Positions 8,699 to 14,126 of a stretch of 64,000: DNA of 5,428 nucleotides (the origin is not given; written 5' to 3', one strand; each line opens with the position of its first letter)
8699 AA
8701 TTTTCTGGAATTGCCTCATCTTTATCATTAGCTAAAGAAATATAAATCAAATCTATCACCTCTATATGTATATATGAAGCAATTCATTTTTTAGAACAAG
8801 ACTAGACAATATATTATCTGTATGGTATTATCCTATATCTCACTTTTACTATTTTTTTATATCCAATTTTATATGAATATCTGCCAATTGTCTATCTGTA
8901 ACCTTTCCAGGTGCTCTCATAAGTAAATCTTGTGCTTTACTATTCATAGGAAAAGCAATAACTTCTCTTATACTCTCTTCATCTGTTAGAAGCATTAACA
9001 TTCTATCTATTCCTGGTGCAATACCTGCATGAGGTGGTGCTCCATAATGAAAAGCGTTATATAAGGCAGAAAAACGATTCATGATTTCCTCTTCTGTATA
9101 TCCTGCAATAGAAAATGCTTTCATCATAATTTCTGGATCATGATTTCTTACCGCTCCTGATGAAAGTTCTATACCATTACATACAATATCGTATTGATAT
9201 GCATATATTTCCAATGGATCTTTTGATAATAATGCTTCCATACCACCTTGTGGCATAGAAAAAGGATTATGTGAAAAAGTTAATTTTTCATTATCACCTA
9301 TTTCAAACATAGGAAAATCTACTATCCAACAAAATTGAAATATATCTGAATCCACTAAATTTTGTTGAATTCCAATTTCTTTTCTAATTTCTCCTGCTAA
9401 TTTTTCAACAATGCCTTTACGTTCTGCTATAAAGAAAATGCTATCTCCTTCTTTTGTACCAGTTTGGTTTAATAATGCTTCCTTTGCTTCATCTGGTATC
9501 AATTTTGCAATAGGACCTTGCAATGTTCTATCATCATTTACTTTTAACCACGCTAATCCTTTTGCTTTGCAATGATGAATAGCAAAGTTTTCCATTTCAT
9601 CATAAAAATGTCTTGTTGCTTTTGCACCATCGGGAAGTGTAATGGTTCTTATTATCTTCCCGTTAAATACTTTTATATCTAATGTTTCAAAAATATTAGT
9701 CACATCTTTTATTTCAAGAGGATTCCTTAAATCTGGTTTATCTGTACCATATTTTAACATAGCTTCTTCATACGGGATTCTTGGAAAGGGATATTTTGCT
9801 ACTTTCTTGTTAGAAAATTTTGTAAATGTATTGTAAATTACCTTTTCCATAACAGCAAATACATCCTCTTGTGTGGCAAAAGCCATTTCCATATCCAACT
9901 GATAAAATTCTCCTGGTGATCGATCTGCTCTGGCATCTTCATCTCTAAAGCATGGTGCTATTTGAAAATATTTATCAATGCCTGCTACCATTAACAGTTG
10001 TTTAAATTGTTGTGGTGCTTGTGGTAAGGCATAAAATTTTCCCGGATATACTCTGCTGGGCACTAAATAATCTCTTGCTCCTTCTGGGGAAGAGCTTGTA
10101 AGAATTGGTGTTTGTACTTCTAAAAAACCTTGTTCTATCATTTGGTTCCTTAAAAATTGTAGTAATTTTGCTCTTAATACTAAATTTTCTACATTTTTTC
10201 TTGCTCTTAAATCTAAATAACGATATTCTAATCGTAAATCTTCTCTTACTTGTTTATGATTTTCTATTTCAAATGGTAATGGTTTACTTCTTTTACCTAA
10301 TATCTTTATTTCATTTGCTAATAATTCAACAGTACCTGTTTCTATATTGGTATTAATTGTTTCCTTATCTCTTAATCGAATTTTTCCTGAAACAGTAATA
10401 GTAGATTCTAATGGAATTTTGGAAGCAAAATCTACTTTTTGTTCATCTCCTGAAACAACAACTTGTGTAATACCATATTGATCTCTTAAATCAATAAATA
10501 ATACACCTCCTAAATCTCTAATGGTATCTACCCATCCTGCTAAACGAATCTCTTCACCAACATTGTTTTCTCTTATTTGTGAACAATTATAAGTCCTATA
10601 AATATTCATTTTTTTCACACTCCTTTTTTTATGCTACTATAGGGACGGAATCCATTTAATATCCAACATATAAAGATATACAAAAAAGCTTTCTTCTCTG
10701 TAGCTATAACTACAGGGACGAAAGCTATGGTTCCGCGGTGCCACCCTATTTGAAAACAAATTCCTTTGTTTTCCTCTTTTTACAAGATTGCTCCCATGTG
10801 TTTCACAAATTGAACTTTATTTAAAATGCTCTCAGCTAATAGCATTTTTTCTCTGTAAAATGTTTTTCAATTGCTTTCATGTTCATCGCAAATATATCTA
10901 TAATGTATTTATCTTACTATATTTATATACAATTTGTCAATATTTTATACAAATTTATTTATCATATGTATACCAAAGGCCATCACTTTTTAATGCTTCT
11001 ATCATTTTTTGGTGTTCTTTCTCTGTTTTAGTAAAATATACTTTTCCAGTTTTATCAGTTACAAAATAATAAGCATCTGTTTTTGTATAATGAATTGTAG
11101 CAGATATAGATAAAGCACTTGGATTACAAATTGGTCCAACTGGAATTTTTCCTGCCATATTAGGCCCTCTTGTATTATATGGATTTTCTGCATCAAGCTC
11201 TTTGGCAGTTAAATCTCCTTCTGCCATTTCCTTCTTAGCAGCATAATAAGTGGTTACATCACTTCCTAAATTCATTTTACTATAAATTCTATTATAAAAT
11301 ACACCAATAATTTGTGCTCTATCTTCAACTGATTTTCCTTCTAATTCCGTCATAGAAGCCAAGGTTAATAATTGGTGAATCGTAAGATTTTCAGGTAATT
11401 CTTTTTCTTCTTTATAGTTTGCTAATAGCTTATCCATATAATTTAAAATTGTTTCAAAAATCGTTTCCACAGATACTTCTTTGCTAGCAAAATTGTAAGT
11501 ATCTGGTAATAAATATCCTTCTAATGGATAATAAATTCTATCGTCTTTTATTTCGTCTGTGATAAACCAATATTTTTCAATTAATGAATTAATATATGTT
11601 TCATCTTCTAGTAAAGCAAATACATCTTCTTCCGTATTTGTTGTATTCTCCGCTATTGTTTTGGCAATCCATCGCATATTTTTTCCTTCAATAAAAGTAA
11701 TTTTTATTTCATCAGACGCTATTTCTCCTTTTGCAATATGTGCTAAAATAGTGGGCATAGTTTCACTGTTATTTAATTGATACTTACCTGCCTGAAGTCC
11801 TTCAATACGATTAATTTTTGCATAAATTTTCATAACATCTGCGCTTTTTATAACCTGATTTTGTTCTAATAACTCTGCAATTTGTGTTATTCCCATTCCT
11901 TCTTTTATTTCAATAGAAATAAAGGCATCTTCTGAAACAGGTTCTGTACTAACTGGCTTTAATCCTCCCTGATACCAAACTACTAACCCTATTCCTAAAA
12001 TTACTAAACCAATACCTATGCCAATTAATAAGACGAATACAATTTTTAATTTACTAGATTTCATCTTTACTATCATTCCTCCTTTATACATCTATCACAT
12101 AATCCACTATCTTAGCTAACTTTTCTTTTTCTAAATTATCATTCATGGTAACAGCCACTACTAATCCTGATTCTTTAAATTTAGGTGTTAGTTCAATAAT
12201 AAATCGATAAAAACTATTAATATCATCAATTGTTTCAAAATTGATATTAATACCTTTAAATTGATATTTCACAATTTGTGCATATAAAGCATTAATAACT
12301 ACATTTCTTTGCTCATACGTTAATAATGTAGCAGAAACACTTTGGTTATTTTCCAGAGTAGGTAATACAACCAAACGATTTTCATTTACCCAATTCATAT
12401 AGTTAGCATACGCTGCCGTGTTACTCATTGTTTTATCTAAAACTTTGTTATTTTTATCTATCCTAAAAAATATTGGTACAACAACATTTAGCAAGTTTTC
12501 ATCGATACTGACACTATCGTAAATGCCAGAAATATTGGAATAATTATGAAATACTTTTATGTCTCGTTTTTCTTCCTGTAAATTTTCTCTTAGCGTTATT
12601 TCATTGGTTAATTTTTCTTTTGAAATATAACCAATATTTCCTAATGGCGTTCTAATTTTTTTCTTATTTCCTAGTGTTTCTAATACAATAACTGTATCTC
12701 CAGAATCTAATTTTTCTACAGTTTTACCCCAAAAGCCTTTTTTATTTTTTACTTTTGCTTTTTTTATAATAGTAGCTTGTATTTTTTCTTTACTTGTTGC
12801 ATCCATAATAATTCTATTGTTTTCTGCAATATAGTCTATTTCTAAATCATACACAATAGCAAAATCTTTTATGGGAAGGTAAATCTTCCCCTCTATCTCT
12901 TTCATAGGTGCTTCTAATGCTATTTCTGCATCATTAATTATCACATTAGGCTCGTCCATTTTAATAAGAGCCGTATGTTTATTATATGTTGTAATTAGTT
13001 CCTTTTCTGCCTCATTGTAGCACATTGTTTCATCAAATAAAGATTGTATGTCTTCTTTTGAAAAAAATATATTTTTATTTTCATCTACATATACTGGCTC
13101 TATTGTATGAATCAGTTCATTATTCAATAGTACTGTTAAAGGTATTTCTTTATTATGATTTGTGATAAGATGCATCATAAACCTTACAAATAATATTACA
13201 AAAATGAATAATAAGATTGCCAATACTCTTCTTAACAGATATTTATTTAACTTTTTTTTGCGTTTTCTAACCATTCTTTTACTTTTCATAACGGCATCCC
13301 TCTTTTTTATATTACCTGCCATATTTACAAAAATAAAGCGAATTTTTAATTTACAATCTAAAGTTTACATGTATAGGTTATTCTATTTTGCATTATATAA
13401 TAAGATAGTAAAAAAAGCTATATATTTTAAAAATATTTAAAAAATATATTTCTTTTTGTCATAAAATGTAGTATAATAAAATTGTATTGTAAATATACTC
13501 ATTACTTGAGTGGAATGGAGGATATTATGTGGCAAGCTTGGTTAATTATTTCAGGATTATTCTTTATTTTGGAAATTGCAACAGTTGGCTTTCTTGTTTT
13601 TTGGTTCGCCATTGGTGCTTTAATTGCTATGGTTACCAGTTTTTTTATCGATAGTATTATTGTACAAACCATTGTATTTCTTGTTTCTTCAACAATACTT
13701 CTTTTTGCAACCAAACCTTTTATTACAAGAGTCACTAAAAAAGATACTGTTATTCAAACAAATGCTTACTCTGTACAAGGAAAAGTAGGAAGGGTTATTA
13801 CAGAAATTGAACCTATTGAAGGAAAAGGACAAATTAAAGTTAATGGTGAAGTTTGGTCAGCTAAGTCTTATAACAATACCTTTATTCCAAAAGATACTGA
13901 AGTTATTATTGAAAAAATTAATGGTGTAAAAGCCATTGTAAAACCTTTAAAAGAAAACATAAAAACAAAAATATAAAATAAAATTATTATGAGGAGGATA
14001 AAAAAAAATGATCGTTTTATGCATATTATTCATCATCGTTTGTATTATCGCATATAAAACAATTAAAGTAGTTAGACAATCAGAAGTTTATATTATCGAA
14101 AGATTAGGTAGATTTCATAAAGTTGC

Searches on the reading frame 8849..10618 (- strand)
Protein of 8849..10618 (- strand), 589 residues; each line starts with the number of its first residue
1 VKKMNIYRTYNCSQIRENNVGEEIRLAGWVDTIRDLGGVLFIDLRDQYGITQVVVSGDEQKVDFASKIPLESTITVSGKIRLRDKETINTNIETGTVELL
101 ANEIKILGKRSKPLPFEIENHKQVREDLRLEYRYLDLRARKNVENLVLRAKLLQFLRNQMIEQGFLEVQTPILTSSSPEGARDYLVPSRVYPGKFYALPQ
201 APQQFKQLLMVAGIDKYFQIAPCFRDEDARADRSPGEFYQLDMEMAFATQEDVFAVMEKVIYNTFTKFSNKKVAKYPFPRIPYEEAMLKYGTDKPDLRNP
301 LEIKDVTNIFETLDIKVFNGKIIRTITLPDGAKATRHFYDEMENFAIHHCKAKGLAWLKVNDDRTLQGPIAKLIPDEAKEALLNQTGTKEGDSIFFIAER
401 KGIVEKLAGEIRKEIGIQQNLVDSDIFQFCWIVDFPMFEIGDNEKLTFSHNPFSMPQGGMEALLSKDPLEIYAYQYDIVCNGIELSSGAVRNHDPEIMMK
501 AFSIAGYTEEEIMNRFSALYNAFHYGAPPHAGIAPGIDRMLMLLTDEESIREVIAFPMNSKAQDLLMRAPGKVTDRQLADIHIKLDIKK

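Call 73: search_protein_families(library=pfam, proteins=[window:8849-10618:-], max_evalue=0.00001)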
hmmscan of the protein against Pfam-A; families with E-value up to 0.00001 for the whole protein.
window:8849-10618:- (589 aa): 3 families
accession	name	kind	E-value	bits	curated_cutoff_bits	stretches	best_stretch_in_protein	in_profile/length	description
PF00152.25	tRNA-synt_2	-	2.7e-112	375.3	25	1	126-559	2-307/308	tRNA synthetases class II (D, K and N)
PF02938.19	GAD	-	1e-16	61.4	23.4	1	318-406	6-93/95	GAD domain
PF01336.31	tRNA_anti-codon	-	7.2e-16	58.3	27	1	25-107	2-75/75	OB-fold nucleic acid binding domain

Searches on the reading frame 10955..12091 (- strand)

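Call 73: search_protein_families(library=pfam, proteins=[window:10955-12091:-], max_evalue=0.00001)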
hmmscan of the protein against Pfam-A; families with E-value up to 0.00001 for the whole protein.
window:10955-12091:- (378 aa): 1 family
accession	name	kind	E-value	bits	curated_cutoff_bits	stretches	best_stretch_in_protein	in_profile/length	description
PF02618.21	YceG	-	3.2e-65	220.8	32.4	1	60-365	1-274/275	YceG-like family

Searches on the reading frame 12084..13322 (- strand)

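Call 74: search_protein_families(library=pfam, proteins=[window:12084-13322:-], max_evalue=0.00001)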
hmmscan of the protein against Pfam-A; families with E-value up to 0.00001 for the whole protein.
window:12084-13322:- (412 aa): 1 family
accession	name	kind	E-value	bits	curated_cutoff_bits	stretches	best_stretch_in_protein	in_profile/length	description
PF07833.16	Cu_amine_oxidN1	-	3.9e-09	36.8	24.2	1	67-172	3-107/108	Copper amine oxidase N-terminal domain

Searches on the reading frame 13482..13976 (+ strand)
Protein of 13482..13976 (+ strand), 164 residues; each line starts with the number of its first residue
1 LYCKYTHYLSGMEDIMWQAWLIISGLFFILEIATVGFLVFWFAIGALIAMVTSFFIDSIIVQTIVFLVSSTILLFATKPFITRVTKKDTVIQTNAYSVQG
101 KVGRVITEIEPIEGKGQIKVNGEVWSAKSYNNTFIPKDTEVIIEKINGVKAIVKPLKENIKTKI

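Call 74: search_protein_families(library=pfam, proteins=[window:13482-13976:+], max_evalue=0.00001)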
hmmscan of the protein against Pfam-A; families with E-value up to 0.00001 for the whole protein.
window:13482-13976:+ (164 aa): 1 family
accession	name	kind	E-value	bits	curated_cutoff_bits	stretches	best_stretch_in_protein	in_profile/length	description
PF01957.25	NfeD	-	5.4e-16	59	29.1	1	100-155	6-57/57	NfeD-like C-terminal, partner-binding domain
